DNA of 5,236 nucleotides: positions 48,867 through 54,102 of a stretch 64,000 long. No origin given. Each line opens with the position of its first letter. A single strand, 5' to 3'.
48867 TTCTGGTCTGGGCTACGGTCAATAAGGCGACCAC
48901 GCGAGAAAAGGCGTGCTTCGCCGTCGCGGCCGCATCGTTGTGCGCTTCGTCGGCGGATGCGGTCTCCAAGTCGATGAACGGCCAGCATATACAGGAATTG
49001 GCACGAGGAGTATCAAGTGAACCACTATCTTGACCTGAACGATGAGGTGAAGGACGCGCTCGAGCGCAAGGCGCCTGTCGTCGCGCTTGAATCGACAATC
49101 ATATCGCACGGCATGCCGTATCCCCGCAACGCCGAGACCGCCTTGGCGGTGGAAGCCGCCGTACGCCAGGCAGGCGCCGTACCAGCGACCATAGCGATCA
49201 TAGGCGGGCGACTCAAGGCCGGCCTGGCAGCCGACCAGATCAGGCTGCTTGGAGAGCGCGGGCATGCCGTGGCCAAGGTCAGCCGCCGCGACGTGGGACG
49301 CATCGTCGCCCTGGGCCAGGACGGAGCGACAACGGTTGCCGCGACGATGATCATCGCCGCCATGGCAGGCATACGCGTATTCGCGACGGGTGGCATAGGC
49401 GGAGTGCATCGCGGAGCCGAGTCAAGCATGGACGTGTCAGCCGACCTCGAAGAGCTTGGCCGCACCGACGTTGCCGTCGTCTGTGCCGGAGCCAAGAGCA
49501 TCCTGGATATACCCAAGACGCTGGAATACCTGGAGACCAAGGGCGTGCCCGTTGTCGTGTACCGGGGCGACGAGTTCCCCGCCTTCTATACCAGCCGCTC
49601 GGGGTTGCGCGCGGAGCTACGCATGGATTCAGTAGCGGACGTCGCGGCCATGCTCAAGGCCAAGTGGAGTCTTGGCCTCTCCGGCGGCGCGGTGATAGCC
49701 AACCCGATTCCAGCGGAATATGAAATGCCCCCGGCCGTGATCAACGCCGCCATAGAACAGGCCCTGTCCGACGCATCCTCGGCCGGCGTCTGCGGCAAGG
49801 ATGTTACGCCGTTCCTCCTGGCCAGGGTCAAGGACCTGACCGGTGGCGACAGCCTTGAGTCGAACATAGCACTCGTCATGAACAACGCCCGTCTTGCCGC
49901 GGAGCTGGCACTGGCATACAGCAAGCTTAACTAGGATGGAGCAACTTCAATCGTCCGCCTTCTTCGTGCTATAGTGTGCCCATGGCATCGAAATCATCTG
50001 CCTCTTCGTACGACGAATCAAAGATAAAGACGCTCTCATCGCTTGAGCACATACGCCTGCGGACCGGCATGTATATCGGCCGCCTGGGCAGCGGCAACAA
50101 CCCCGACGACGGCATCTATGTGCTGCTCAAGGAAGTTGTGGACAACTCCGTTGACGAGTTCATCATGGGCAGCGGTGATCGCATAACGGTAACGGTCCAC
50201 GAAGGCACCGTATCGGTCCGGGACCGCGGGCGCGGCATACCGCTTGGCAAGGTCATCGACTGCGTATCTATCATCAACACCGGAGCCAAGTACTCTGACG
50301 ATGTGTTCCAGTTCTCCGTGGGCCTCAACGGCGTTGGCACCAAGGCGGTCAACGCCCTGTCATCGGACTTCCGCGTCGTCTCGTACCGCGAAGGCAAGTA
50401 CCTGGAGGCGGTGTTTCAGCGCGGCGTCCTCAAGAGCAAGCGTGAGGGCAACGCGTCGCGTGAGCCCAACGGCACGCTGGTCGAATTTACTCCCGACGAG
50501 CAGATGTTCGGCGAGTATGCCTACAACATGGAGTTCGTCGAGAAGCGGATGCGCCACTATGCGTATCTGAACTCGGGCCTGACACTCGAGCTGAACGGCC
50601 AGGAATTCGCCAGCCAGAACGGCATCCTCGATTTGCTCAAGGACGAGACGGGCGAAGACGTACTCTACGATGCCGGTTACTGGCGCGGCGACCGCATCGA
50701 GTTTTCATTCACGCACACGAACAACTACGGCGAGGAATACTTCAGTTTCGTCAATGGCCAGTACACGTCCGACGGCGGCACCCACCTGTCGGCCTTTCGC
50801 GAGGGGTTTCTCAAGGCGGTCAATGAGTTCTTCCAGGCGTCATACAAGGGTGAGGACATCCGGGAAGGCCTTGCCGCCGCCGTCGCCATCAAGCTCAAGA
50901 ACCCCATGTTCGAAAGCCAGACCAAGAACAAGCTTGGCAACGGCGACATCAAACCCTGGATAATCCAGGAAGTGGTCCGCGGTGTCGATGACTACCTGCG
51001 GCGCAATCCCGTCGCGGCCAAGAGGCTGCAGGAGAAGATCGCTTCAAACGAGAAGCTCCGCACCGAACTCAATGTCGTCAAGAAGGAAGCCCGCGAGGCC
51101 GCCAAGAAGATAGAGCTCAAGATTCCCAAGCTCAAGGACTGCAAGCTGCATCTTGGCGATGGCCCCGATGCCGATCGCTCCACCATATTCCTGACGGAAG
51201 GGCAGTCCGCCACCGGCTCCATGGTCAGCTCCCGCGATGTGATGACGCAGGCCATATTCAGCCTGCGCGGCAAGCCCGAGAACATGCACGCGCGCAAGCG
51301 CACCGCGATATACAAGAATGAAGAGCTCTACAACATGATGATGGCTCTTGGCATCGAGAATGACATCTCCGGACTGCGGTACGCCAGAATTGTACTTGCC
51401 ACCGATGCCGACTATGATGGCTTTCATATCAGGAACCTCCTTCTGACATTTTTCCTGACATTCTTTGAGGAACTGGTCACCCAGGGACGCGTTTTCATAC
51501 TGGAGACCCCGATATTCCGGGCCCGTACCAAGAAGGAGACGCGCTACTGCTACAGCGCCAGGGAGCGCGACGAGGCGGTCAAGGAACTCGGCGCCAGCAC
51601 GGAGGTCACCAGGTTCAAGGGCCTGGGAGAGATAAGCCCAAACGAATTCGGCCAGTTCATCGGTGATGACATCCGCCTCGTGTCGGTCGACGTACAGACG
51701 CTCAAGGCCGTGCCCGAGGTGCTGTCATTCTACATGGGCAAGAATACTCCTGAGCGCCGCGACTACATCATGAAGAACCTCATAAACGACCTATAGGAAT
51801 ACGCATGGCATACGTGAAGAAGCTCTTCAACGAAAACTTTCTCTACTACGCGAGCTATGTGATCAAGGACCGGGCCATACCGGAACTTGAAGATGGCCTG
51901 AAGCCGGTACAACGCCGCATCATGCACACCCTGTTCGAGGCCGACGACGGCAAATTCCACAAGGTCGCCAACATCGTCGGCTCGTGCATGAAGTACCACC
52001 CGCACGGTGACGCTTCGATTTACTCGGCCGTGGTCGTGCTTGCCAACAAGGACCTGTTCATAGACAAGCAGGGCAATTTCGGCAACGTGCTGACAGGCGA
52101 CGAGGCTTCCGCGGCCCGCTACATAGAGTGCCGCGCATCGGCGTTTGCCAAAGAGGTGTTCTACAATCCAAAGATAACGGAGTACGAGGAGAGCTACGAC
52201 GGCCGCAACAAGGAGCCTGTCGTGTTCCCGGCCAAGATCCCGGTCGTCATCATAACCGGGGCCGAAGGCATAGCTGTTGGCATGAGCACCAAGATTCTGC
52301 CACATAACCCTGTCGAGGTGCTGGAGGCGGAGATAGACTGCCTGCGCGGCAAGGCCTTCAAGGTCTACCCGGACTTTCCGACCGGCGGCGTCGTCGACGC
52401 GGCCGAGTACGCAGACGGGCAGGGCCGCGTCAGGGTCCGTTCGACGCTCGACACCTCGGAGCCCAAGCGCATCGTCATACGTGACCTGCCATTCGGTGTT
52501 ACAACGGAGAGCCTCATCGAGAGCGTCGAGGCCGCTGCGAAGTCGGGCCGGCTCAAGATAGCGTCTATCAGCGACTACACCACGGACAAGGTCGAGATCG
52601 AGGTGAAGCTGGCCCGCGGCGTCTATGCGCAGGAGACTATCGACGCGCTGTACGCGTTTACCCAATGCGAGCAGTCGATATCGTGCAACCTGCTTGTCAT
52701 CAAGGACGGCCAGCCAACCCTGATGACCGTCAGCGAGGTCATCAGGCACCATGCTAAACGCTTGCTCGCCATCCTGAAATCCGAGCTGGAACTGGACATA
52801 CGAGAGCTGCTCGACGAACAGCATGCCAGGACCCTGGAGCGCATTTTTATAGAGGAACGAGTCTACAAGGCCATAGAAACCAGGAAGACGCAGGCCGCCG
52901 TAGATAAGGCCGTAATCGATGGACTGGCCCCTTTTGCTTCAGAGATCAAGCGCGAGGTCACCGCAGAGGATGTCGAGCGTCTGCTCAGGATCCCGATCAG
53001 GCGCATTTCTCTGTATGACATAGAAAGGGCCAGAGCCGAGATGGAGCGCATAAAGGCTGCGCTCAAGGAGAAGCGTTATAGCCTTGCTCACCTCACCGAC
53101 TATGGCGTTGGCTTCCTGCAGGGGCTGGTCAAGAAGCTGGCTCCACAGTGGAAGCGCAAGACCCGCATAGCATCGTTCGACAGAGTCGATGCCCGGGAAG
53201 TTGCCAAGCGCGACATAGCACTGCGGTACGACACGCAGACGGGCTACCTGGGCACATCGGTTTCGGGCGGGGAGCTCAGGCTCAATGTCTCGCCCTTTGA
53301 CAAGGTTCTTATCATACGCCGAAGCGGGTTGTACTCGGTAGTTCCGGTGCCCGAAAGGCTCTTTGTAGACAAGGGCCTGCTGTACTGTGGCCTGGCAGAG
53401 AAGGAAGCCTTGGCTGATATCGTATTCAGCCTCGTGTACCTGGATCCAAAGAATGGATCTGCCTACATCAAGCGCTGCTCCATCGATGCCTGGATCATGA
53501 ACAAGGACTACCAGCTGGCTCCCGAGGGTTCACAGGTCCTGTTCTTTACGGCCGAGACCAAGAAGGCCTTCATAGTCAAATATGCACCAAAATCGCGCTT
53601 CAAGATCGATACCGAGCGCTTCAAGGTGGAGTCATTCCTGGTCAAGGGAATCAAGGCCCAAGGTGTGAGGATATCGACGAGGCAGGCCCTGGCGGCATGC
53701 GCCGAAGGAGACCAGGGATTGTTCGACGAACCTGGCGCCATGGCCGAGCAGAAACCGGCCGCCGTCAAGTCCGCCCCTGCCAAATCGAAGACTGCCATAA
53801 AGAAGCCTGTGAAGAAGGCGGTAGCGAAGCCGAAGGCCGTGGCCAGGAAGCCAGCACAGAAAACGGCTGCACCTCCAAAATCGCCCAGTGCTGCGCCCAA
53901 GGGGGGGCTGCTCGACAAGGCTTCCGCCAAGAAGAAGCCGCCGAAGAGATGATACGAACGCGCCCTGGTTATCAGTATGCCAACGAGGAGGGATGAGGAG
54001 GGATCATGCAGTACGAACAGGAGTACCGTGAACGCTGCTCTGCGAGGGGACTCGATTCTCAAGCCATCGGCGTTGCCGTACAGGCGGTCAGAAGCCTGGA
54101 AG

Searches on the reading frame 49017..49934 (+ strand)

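Call 19: search_protein_families(library=pfam, proteins=[window:49017-49934:+], max_evalue=0.001)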
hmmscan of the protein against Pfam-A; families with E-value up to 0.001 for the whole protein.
window:49017-49934:+ (305 aa): 1 family
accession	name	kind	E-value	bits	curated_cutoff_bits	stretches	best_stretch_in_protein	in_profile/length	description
PF04227.17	Indigoidine_A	-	2e-131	438.1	25.2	1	10-299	1-290/291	Indigoidine synthase A like protein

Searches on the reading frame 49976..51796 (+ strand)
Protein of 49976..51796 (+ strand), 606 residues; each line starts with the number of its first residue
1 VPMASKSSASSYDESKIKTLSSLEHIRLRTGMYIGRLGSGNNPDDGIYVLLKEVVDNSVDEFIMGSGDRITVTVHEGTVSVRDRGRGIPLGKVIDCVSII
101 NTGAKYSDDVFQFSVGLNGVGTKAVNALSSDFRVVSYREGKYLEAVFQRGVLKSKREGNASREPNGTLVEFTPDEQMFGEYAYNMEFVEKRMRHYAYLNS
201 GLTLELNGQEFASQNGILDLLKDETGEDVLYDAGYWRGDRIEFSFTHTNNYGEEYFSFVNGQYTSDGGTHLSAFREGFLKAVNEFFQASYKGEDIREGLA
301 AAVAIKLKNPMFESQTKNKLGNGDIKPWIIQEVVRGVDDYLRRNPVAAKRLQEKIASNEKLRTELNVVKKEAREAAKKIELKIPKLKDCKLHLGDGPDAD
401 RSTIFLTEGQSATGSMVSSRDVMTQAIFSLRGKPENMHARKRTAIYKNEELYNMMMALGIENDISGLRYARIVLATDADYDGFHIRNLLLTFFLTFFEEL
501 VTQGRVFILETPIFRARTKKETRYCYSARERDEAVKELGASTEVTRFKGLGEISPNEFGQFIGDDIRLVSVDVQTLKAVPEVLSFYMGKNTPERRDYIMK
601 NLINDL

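Call 19: search_protein_families(library=pfam, proteins=[window:49976-51796:+], max_evalue=0.001)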
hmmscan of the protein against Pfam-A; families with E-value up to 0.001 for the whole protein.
window:49976-51796:+ (606 aa): 5 families
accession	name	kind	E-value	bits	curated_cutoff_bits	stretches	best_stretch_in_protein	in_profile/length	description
PF00204.31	DNA_gyraseB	-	4e-30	105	27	1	239-364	32-166/173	DNA gyrase B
PF01751.28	Toprim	-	2.6e-09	37.6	23.1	1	403-510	1-95/96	Toprim domain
PF02518.31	HATPase_c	-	6.1e-09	36.7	26.4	1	45-175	4-109/111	Histidine kinase-, DNA gyrase B-, and HSP90-like ATPase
PF00986.26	DNA_gyraseB_C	-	1.5e-06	28.7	29.8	1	541-599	3-63/63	DNA gyrase B subunit, carboxyl terminus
PF13589.12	HATPase_c_3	-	8.9e-05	23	25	1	51-162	7-118/137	Histidine kinase-, DNA gyrase B-, and HSP90-like ATPase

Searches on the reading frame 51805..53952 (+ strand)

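Call 19: search_protein_families(library=pfam, proteins=[window:51805-53952:+], max_evalue=0.001)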
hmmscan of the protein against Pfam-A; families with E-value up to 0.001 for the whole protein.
window:51805-53952:+ (715 aa): 1 family
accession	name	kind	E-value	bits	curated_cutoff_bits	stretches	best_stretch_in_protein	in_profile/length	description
PF00521.26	DNA_topoisoIV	-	1.2e-109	367.5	31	1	23-428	1-418/432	DNA gyrase/topoisomerase IV, subunit A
